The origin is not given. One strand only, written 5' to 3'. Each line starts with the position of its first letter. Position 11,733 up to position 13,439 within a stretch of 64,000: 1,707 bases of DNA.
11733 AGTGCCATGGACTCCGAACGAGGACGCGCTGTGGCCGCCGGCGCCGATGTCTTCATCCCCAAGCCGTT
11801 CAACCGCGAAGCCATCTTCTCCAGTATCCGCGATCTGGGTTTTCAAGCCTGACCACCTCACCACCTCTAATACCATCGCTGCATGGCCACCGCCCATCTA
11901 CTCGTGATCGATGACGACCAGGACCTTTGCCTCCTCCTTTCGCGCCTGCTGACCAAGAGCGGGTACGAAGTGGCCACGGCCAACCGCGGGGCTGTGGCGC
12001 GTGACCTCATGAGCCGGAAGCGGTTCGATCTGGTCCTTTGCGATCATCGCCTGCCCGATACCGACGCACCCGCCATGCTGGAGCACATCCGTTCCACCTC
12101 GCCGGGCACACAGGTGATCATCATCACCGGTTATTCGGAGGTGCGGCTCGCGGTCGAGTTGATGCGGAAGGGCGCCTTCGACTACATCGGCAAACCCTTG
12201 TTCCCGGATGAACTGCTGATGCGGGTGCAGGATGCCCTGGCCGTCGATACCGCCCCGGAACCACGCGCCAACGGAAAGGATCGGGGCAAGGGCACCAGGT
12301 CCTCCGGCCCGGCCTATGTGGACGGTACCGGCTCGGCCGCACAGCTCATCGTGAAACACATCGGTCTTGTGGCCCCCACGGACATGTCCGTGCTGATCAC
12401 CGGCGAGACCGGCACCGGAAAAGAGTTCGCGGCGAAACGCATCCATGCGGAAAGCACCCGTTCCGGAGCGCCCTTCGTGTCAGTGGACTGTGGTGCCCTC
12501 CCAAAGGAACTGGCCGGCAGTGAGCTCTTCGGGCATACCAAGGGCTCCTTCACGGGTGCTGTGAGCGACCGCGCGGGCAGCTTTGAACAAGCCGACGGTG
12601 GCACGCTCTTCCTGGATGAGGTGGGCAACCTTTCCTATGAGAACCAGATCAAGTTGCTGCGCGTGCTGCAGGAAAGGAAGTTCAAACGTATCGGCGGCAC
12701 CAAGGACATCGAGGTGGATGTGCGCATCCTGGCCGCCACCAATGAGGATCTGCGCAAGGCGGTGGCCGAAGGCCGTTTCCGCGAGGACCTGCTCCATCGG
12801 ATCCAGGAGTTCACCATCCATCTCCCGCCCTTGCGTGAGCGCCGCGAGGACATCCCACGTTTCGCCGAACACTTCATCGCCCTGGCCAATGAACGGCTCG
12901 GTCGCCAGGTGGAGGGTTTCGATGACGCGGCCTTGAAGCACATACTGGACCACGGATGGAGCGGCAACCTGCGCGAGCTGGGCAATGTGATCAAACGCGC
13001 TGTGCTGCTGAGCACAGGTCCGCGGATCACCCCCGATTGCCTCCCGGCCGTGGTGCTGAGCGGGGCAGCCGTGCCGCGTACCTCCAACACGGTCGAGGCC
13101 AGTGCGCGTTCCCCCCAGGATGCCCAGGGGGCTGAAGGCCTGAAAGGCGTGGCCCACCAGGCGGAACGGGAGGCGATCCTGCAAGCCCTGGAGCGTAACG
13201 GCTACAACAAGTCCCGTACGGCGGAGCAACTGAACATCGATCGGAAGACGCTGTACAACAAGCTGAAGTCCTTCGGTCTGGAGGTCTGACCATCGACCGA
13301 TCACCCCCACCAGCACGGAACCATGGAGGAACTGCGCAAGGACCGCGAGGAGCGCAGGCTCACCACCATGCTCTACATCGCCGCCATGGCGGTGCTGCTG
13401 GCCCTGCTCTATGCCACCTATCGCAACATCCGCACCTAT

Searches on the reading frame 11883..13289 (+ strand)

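Call 18: search_protein_families(library=pfam, proteins=[window:11883-13289:+])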
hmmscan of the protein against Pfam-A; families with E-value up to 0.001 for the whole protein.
window:11883-13289:+ (468 aa): 7 families
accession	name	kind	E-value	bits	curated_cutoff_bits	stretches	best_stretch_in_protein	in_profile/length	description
PF00158.32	Sigma54_activat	-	7.1e-67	224.7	20.2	1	151-313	6-168/168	Sigma-54 interaction domain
PF00072.30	Response_reg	-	2.9e-25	89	30.2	1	7-115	2-110/111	Response regulator receiver domain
PF14532.12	Sigma54_activ_2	-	9.5e-22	78.2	25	1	148-317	2-138/138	Sigma-54 interaction domain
PF25601.1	AAA_lid_14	-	1.1e-21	76.9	27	1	318-396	1-79/87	AAA+ ATPase lid domain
PF02954.25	HTH_8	-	8.9e-14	51.4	22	1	426-463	4-41/42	Bacterial regulatory protein, Fis family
PF07728.20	AAA_5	-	6e-07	30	22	1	170-289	2-124/139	AAA domain (dynein-related subfamily)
PF00004.35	AAA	-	2.6e-05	25.1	21.2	1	170-301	1-125/131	ATPase family associated with various cellular activities (AAA)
